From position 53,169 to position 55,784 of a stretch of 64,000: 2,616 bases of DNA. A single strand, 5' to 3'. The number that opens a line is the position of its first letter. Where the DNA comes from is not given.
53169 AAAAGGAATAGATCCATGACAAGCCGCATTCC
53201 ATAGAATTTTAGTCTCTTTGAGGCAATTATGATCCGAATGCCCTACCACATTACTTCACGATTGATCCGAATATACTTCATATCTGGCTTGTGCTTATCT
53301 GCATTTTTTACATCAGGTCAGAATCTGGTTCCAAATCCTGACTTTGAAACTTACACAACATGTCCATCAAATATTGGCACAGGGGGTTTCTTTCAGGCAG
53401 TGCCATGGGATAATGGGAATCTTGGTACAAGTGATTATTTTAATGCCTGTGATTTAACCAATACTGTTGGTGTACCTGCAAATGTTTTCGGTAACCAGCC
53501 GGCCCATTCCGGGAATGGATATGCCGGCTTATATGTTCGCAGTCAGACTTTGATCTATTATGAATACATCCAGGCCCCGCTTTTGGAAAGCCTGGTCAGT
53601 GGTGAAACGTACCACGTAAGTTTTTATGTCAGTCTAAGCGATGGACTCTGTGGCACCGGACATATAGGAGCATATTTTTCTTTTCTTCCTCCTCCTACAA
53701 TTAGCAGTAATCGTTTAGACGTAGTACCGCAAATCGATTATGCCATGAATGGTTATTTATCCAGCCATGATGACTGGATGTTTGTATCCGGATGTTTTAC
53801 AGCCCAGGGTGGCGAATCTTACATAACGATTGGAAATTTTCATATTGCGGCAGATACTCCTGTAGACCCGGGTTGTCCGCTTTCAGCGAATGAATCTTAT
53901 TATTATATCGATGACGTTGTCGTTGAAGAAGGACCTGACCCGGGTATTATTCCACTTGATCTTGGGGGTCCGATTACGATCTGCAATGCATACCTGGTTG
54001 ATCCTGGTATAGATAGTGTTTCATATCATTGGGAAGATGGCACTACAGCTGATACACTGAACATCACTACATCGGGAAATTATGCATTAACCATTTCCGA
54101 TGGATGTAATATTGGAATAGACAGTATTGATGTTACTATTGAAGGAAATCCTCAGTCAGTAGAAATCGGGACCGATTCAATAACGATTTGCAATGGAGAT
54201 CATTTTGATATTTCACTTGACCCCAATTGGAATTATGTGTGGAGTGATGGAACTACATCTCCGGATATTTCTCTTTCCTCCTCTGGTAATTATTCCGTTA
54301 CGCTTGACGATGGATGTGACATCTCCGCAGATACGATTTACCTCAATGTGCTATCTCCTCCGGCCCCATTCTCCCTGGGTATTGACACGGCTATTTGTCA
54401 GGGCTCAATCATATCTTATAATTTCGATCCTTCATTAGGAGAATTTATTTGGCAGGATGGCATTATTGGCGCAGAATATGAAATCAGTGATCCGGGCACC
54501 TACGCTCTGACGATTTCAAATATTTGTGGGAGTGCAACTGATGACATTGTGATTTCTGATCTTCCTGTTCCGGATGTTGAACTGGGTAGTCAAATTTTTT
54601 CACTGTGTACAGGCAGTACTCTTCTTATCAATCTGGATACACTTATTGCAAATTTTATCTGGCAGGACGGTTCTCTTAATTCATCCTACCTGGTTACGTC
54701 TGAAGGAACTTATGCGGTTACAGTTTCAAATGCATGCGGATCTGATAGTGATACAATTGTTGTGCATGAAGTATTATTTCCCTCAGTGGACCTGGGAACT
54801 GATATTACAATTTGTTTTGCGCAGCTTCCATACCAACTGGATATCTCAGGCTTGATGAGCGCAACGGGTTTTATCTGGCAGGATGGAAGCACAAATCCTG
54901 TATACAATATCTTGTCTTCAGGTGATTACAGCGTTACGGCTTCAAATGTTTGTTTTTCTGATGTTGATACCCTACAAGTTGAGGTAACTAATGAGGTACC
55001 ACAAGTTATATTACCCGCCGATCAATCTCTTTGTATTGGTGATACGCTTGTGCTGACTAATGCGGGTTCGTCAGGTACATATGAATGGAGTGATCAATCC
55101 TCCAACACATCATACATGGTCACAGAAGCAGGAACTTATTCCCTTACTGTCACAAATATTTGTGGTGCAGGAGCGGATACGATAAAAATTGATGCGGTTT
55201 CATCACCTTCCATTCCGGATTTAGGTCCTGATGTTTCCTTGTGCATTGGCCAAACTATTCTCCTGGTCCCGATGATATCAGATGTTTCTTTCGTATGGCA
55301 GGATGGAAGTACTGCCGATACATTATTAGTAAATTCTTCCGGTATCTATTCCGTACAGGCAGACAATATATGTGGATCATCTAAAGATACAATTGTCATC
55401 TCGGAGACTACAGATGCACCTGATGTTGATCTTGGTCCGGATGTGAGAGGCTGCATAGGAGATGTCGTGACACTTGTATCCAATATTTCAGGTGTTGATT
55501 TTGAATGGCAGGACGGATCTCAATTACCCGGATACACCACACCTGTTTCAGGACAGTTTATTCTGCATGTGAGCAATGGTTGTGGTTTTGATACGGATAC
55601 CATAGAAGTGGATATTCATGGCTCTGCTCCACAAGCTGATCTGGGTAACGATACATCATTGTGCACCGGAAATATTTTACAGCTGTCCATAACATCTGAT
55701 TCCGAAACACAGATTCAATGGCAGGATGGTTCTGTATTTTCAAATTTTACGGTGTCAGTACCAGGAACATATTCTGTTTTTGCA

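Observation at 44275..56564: Three giant T9SS cargo proteins built from 15, 17 and 11 copies of a Cys-framed 'W-Q-D-G-S' repeat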

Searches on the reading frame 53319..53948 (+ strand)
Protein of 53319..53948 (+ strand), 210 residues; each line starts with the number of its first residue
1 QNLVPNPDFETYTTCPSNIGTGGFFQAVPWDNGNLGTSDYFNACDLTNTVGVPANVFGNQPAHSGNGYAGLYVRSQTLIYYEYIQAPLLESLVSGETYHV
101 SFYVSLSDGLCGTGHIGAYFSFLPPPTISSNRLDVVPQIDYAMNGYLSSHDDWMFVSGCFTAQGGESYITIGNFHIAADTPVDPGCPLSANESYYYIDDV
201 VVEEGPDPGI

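Call 41: predict_structure(alignment_id=A4)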
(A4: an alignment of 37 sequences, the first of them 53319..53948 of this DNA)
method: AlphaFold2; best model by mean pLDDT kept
length: 210 residues; sequences in the alignment: 37
mean_pLDDT: 92.0   pTM: 0.90
mean pLDDT of the five models: 92.0, 90.5, 89.4, 88.0, 87.3
residues with pLDDT >= 90: 160; 70-90: 43; 50-70: 6; < 50: 1
segments of 3 or more residues with pLDDT < 50: none
pLDDT, mean of each block of 10 residues (from residue 1): 92 85 85 93 93 96 96 86 97 97 96 96 92 95 88 95 98 93 84 95 81
secondary structure, 60 per line:
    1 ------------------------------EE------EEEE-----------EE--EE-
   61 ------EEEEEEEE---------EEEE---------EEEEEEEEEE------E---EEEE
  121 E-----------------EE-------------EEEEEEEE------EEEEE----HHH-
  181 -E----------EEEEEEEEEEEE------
elements in order: E39-42 E67-74 E84-87 E97-106 E117-121 E154-161 E168-172 E193-204

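Call 46: fold_search(model_id=the predicted structure, library=pdb)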
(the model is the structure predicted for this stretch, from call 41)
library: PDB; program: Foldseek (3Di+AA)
matches with E <= 10: 1082; with E <= 0.001: 66
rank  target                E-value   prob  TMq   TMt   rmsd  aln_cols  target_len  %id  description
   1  8hhv_A                3.5e-06  1.00  0.49  0.24   5.4       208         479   16  endo-alpha-D-arabinanase EndoMA1 from Microbacterium arabinogalactanolyticum (released 2023-08-16)
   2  5yvk                  4.6e-06  1.00  0.56  0.58   5.3       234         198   12  Crystal structure of a cyclase Famc1 from Fischerella ambigua UTEX 1903 (released 2018-11-07)
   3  6a99_A                4.9e-06  1.00  0.57  0.60   4.6       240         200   11  Crystal structure of a Stig cyclases Fisc from Fischerella sp. TAU in complex with (3Z)-3-(1-methyl-2-pyrrolidinyliden (released 2018-12-19)
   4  5yvl_D                5.2e-06  1.00  0.55  0.56   5.1       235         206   14  Crystal structure of a cyclase Hpiu5 from Fischerella sp. ATCC 43239 (released 2018-11-07)
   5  6al8_A                5.5e-06  1.00  0.56  0.59   4.9       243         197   13  Crystal structure HpiC1 Y101F/F138S (released 2018-03-07)
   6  6al7_A                5.8e-06  1.00  0.55  0.58   5.1       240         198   12  Crystal structure HpiC1 F138S (released 2018-03-07)
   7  6a9f_A                6.1e-06  1.00  0.57  0.60   4.4       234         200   12  Crystal structure of a cyclase from Fischerella sp. TAU in complex with 4-(1H-Indol-3-yl)butan-2-one (released 2018-12-19)
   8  8ic1_A                6.1e-06  1.00  0.48  0.23   7.0       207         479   16  endo-alpha-D-arabinanase EndoMA1 D51N mutant from Microbacterium arabinogalactanolyticum in complex with arabinooligos (released 2023-08-16)
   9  1k42_MODEL_1_A        6.1e-06  1.00  0.50  0.61   6.0       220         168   13  The Solution Structure of the CBM4-2 Carbohydrate Binding Module from a Thermostable Rhodothermus marinus Xyla (released 2002-05-29)
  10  5wps                  6.1e-06  1.00  0.55  0.57   5.0       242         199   13  Crystal structure HpiC1 Y101F (released 2018-04-04)
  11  5yvp_C                6.4e-06  1.00  0.58  0.61   4.9       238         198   11  Crystal structure of an apo form cyclase Filc1 from Fischerella sp. TAU (released 2018-11-07)
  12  3km5_A                6.8e-06  1.00  0.47  0.53  10.1       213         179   11  Crystal Structure Analysis of the K2 Cleaved Adhesin Domain of Lys-gingipain (Kgp) (released 2010-03-31)
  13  5wpr                  7.2e-06  1.00  0.54  0.56   5.1       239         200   13  Crystal structure HpiC1 in C2 space group (released 2018-03-07)
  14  5wpu                  7.2e-06  1.00  0.54  0.57   5.2       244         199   14  Crystal structure HpiC1 Y101S (released 2018-03-07)
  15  6al7_B                8.4e-06  1.00  0.54  0.57   5.1       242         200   14  Crystal structure HpiC1 F138S (released 2018-03-07)
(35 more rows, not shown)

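Call 64: search_protein_representatives(alignment_id=A2)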
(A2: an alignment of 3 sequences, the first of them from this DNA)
Query: 3 sequences, 209 profile positions. Proteins with E-value up to 0.001 (for the whole library): 12204; up to 1e-10: 9187; up to 1e-30: 2208. The best 150 are listed.
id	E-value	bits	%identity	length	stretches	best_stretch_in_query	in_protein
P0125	1.9e-120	416.5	-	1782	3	2-201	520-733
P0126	7.1e-114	395.0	-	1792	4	2-203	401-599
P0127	1.3e-111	387.6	-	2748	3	2-205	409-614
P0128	5.3e-111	385.7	-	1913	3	2-205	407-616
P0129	7.3e-111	385.2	-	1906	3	2-203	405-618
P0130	1.1e-108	378.1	-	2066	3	2-203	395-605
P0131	3.4e-107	373.2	-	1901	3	1-202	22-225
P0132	7.5e-107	372.1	-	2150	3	1-204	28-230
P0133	9.5e-105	365.2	-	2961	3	1-207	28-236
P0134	1.3e-103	361.5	-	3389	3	2-203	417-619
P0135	3.5e-101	353.6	-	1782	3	2-204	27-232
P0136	3.4e-100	350.3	-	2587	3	2-204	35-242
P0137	9.0e-100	349.0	-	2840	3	1-205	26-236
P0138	1.1e-98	345.5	-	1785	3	1-206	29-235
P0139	1.5e-96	338.4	-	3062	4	2-204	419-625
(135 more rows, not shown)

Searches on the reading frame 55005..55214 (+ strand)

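Call 66: search_protein_families(library=pfam, proteins=[window:55005-55214:+], max_evalue=1)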
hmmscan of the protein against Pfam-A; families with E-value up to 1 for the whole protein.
seq(70 aa): 4 families
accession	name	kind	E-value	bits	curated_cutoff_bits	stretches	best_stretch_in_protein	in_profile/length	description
PF22352.2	K319L-like_PKD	-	0.016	15.6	27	1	19-54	24-58/84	K319L-like, PKD domain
PF19081.6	Ig_7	-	0.031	15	27.3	1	5-47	8-51/84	Ig-like domain CHU_C associated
PF00801.26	PKD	-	0.1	13.1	23.5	1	23-56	29-70/80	PKD domain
PF20545.3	DUF6759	-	0.12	13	27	1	15-56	37-76/94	Domain of unknown function (DUF6759)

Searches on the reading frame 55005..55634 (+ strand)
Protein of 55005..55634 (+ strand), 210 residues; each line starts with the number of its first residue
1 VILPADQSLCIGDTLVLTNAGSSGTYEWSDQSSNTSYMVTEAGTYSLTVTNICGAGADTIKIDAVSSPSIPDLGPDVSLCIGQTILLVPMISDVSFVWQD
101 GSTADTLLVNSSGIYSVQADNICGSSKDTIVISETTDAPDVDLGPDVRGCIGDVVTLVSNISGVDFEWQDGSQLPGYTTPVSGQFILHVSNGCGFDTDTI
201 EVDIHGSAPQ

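Call 43: predict_structure(alignment_id=A5)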
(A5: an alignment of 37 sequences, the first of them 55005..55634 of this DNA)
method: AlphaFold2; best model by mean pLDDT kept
length: 210 residues; sequences in the alignment: 37
mean_pLDDT: 94.3   pTM: 0.64
mean pLDDT of the five models: 94.3, 93.2, 92.9, 92.8, 92.6
residues with pLDDT >= 90: 192; 70-90: 17; 50-70: 1; < 50: 0
segments of 3 or more residues with pLDDT < 50: none
pLDDT, mean of each block of 10 residues (from residue 1): 95 94 95 96 97 97 94 94 93 95 96 97 96 89 95 93 94 95 97 94 86
secondary structure, 60 per line:
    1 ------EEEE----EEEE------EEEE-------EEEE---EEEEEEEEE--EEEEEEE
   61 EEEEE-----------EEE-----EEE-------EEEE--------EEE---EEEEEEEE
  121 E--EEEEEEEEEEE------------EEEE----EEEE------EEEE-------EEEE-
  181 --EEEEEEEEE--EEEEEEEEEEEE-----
elements in order: E7-10 E15-18 E25-28 E36-39 E43-51 E54-65 E77-79 E85-87 E95-98 E107-109 E113-121 E124-134 E147-150 E155-158 E165-168 E176-179 E183-191 E194-205

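Call 47: fold_search(model_id=the predicted structure, library=pdb)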
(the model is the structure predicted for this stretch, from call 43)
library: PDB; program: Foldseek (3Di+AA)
matches with E <= 10: 1700; with E <= 0.001: 512
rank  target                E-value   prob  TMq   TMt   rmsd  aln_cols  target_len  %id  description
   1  9flp_A                3.2e-13  1.00  0.47  0.16   7.4       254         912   20  CryoEM structure of the neck (1403-2314) in the grappling hook protein A (GhpA) in the bacterium Aureispira sp. CCB-QB (released 2024-10-16)
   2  9fls_A                5.8e-13  1.00  0.46  0.34   7.4       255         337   21  CryoEM structure of the fragment-3 (2061-2397) in the grappling hook protein A (GhpA) in the bacterium Aureispira sp.  (released 2024-10-16)
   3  9flv_A                3.0e-12  1.00  0.46  0.29   7.6       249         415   19  CryoEM structure of the fragment-5 (2393-2807) in the grappling hook protein A (GhpA) in the bacterium Aureispira sp.  (released 2024-10-16)
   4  9fly_A                5.9e-12  1.00  0.60  0.19   5.7       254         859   19  CryoEM structure of the base (4151-5009) in the grappling hook protein A (GhpA) in the bacterium Aureispira sp. CCB-QB (released 2024-10-16)
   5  8k53_B                9.0e-12  1.00  0.49  0.22  10.3       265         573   15  Structure of the Dimeric Human CNTN2 Ig 1-6-FNIII 1-2 Domain in an Asymmetric State (released 2023-12-06)
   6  5uv6_A                9.0e-12  1.00  0.49  0.39   9.1       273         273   15  Crystal structure of human Opioid Binding Protein/Cell Adhesion Molecule Like (OPCML) (released 2018-03-21)
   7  9flu_A                1.3e-11  1.00  0.49  0.36   7.2       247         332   19  CryoEM structure of the fragment-1 (3402-3733) in the grappling hook protein A (GhpA) in the bacterium Aureispira sp.  (released 2024-10-16)
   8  7ol4_A                1.3e-11  1.00  0.43  0.20  12.5       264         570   14  Mouse contactin-1 neurofascin-155 immunoglobulin domains adhesion complex (released 2022-12-14)
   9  5k6z_A                1.4e-11  1.00  0.36  0.23  25.3       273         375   18  Sidekick chimera containing sidekick-2 immunoglobulin domains 1-2 and sidekick-1 immunoglobulin domains 3-4 (released 2016-09-28)
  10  8k53_A                1.5e-11  1.00  0.51  0.16  19.7       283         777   15  Structure of the Dimeric Human CNTN2 Ig 1-6-FNIII 1-2 Domain in an Asymmetric State (released 2023-12-06)
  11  9g8b_A                1.6e-11  1.00  0.48  0.34   7.1       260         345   21  CryoEM structure of the fragment-2 (2892-3236) in the grappling hook protein A (GhpA) in the bacterium Aureispira sp.  (released 2024-10-16)
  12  9flw_A                1.9e-11  1.00  0.48  0.25   7.0       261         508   19  CryoEM structure of the fragment-6 (3571-4078) in the grappling hook protein A (GhpA) in the bacterium Aureispira sp.  (released 2024-10-16)
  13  7ok5_A                1.9e-11  1.00  0.41  0.18  17.8       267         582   15  Crystal structure of mouse neurofascin 155 immunoglobulin domains (released 2022-12-14)
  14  5ope                  2.3e-11  1.00  0.56  0.36   6.3       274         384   17  Robo1 Ig1-4 crystals form 2 (released 2018-01-17)
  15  7ok5_B                2.6e-11  1.00  0.39  0.18  17.9       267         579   15  Crystal structure of mouse neurofascin 155 immunoglobulin domains (released 2022-12-14)
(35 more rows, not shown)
